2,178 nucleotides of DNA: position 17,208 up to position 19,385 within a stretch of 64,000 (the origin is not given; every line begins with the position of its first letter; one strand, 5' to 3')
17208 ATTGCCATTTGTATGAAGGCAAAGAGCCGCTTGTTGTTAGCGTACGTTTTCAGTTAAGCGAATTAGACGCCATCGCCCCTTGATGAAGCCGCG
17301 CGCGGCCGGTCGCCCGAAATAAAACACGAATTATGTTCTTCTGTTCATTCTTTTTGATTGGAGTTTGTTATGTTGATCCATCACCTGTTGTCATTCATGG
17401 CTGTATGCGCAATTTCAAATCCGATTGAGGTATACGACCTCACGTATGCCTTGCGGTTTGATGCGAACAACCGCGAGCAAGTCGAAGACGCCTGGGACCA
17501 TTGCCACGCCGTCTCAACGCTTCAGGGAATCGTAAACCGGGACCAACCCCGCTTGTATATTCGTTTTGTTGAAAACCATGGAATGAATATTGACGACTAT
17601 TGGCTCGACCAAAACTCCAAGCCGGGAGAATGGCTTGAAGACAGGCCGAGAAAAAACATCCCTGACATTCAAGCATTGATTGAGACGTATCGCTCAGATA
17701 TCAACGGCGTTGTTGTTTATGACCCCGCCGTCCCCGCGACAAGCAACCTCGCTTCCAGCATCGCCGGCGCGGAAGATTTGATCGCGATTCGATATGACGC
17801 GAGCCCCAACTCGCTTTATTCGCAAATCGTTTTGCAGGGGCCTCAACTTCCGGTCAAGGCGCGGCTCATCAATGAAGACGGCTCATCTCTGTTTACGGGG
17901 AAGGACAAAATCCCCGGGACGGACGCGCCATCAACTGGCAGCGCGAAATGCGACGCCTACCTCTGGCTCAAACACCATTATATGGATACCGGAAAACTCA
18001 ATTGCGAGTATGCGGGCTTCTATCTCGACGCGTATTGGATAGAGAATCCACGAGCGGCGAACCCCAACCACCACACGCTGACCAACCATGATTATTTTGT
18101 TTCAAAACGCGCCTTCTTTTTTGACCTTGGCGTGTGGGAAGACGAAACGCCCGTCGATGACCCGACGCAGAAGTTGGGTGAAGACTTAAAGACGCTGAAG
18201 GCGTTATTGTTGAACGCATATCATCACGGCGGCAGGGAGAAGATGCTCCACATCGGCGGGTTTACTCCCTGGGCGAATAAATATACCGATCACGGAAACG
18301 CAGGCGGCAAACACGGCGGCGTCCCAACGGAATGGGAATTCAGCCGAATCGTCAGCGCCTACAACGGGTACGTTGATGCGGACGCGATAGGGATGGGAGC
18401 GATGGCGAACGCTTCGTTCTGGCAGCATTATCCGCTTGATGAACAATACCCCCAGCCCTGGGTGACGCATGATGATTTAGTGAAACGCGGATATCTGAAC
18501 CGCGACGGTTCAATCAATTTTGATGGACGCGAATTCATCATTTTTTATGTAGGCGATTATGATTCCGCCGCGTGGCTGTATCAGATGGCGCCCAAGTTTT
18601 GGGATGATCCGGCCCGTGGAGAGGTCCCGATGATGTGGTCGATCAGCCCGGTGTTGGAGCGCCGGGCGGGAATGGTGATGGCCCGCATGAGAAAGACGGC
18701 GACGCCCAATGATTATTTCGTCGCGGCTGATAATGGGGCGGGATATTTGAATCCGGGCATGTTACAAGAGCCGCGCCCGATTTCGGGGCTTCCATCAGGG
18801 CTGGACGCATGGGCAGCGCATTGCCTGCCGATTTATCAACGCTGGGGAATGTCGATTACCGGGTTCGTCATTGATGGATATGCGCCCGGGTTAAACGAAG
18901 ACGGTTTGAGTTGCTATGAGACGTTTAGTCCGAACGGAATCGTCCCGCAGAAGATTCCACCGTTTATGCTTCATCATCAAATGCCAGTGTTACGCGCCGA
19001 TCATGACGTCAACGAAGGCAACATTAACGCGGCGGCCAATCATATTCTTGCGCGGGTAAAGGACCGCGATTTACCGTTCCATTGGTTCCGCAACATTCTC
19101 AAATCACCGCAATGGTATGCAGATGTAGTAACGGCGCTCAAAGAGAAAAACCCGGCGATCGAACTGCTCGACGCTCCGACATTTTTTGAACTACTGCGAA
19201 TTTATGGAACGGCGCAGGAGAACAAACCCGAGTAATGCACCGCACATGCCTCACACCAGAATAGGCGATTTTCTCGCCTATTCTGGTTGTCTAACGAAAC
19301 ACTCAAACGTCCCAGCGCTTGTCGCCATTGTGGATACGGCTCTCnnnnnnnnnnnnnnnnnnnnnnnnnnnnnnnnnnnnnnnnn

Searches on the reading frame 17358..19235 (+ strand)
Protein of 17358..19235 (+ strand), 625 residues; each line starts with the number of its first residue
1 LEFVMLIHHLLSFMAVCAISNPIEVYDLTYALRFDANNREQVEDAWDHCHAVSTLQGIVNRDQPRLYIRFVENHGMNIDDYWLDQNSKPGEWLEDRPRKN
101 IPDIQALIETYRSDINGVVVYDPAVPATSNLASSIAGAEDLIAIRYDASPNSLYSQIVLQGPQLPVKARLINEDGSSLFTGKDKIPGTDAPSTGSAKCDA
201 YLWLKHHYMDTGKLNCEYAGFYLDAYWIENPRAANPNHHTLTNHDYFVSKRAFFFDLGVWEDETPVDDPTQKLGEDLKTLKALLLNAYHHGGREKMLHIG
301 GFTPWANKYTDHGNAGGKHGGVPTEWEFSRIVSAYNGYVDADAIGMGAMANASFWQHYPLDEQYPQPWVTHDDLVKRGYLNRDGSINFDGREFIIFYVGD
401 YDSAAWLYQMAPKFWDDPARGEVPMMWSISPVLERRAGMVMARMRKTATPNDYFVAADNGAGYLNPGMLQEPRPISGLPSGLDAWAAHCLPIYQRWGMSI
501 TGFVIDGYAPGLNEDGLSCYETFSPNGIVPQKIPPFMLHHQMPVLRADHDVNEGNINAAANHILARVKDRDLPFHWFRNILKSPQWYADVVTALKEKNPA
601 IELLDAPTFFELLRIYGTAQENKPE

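Call 17: search_protein_families(library=pfam, proteins=[window:17358-19235:+], max_evalue=0.00001)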
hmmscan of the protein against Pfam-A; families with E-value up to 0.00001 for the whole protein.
window:17358-19235:+ (625 aa): 3 families
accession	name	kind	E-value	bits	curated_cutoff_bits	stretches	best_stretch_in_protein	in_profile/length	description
PF14323.11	GxGYxYP_C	-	1.4e-21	77.9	27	1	394-507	5-110/242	GxGYxYP putative glycoside hydrolase C-terminal domain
PF20957.2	GxGYxYP_N_2nd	-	6.9e-06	26.6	24.5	0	115-145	1-31/68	GxGYxYP_N second domain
PF16216.10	GxGYxYP_N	-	7.7e-06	26.1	23.9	0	52-112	18-71/72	GxGYxYP_N 1st domain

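Call 59: find_homologous_proteins(query=window:17358-19235:+, max_evalue=1e-50)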
Query window:17358-19235:+ (625 aa): 2666 proteins with E <= 1e-50 among 8000 candidates; the best 120 are listed.
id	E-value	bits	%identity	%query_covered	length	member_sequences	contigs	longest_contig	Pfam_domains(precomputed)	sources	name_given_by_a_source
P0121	0.0e+0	1285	85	99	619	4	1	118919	PF14323.12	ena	-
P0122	0.0e+0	1248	82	99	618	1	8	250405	PF20957.3,PF14323.12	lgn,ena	-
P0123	0.0e+0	1193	77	99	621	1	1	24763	PF20957.3,PF14323.12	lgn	-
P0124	0.0e+0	1094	73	98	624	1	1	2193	PF20957.3,PF14323.12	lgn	-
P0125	0.0e+0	1049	70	97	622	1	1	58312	PF14323.12,PF16216.11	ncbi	-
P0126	0.0e+0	1034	70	98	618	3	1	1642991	PF20957.3,PF14323.12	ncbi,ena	-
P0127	0.0e+0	1022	71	97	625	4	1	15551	PF14323.12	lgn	-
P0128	0.0e+0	1013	68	98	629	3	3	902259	PF14323.12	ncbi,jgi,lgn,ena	-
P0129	0.0e+0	1011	68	99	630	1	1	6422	PF20957.3,PF14323.12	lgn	-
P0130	4.5e-298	1008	70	95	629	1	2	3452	PF14323.12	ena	-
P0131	1.2e-297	1007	68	98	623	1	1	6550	PF20957.3,PF14323.12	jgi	jgi:hypothetical protein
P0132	6.3e-297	1005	68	98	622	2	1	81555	PF20957.3,PF14323.12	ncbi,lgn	-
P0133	1.4e-296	1003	67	98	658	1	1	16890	PF14323.12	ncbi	ncbi:MAG: hypothetical protein ABIH23_09575 [bacterium]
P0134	5.1e-296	1002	67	99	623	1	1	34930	PF20957.3,PF14323.12,PF16216.11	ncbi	-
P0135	1.9e-295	1000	67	97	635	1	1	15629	PF20957.3,PF14323.12,PF16216.11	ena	-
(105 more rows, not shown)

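Call 60: find_encoding_contigs(protein=P0121, flank=10000, max_places=2)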
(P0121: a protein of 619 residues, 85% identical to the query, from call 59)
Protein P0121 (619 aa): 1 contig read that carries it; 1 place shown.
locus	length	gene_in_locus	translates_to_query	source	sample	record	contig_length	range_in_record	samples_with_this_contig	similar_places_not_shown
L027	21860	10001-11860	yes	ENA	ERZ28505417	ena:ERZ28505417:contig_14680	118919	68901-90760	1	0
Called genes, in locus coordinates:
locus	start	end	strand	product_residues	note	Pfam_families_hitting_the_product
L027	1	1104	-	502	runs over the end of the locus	PF00474:SSF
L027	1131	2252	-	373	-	PF13088:BNR_2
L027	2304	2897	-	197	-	PF07963:N_methyl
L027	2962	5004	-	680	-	PF19763:DUF6250 (faint)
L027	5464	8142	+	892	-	PF13088:BNR_2, PF24316:Tli3 (faint), PF21471:Reelin_subrepeat-B (faint), PF02012:BNR (faint), PF15902:Sortilin-Vps10 (faint), PF13088:BNR_2, PF13859:BNR_3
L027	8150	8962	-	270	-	PF00165:HTH_AraC, PF12833:HTH_18, PF00165:HTH_AraC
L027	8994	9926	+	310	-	PF00701:DHDPS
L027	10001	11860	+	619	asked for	PF14323:GxGYxYP_C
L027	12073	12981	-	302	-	PF23678:YqhI, PF01738:DLH, PF08840:BAAT_C (faint)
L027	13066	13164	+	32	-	-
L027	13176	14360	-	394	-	PF13088:BNR_2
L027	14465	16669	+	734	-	-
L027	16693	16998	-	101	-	PF03992:ABM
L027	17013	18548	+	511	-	PF00884:Sulfatase, PF16347:SGSH_C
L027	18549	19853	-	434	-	PF01408:GFO_IDH_MocA, PF22725:GFO_IDH_MocA_C3 (faint), PF19051:GFO_IDH_MocA_C2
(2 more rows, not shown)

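Call 61: find_encoding_contigs(protein=P0122, flank=10000, max_places=2)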
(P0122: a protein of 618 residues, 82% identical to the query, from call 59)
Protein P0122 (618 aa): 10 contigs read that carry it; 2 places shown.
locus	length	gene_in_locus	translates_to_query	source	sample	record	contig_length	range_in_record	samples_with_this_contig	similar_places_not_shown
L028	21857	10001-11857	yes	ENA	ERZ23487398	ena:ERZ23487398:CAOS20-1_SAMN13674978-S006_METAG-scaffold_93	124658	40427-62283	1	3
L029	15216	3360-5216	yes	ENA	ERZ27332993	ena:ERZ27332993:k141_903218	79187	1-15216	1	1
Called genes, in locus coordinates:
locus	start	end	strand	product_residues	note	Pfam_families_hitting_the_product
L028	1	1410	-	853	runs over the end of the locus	PF04174:CP_ATPgrasp_1, PF14403:CP_ATPgrasp_2, PF04168:Alpha-E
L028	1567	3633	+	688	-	-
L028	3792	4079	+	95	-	-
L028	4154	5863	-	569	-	PF16586:DUF5060, PF13204:Apiosidase, PF12904:Collagen_bind_2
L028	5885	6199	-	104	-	PF05336:rhaM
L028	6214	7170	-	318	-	PF00248:Aldo_ket_red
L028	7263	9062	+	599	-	PF00009:GTP_EFTU, PF00071:Ras (weak), PF22042:EF-G_D2 (faint), PF03144:GTP_EFTU_D2, PF00679:EFG_C, PF06421:LepA_C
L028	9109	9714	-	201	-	-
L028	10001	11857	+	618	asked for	PF20957:GxGYxYP_N_2nd (weak), PF14323:GxGYxYP_C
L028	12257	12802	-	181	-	PF01844:HNH, PF13395:HNH_4, PF14279:HNH_5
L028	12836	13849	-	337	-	PF13302:Acetyltransf_3, PF00583:Acetyltransf_1, PF13673:Acetyltransf_10, PF13508:Acetyltransf_7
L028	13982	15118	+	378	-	PF00962:A_deaminase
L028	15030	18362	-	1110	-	PF07719:TPR_2 (faint), PF13176:TPR_7 (faint), PF13181:TPR_8 (faint), PF13371:TPR_9 (faint), PF13414:TPR_11 (weak), PF00515:TPR_1 (weak), PF13432:TPR_16, PF13517:FG-GAP_3 (weak), +7 more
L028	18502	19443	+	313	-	PF02749:QRPTase_N, PF01729:QRPTase_C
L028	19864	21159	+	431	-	PF03952:Enolase_N, PF00113:Enolase_C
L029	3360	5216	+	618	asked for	PF20957:GxGYxYP_N_2nd (weak), PF14323:GxGYxYP_C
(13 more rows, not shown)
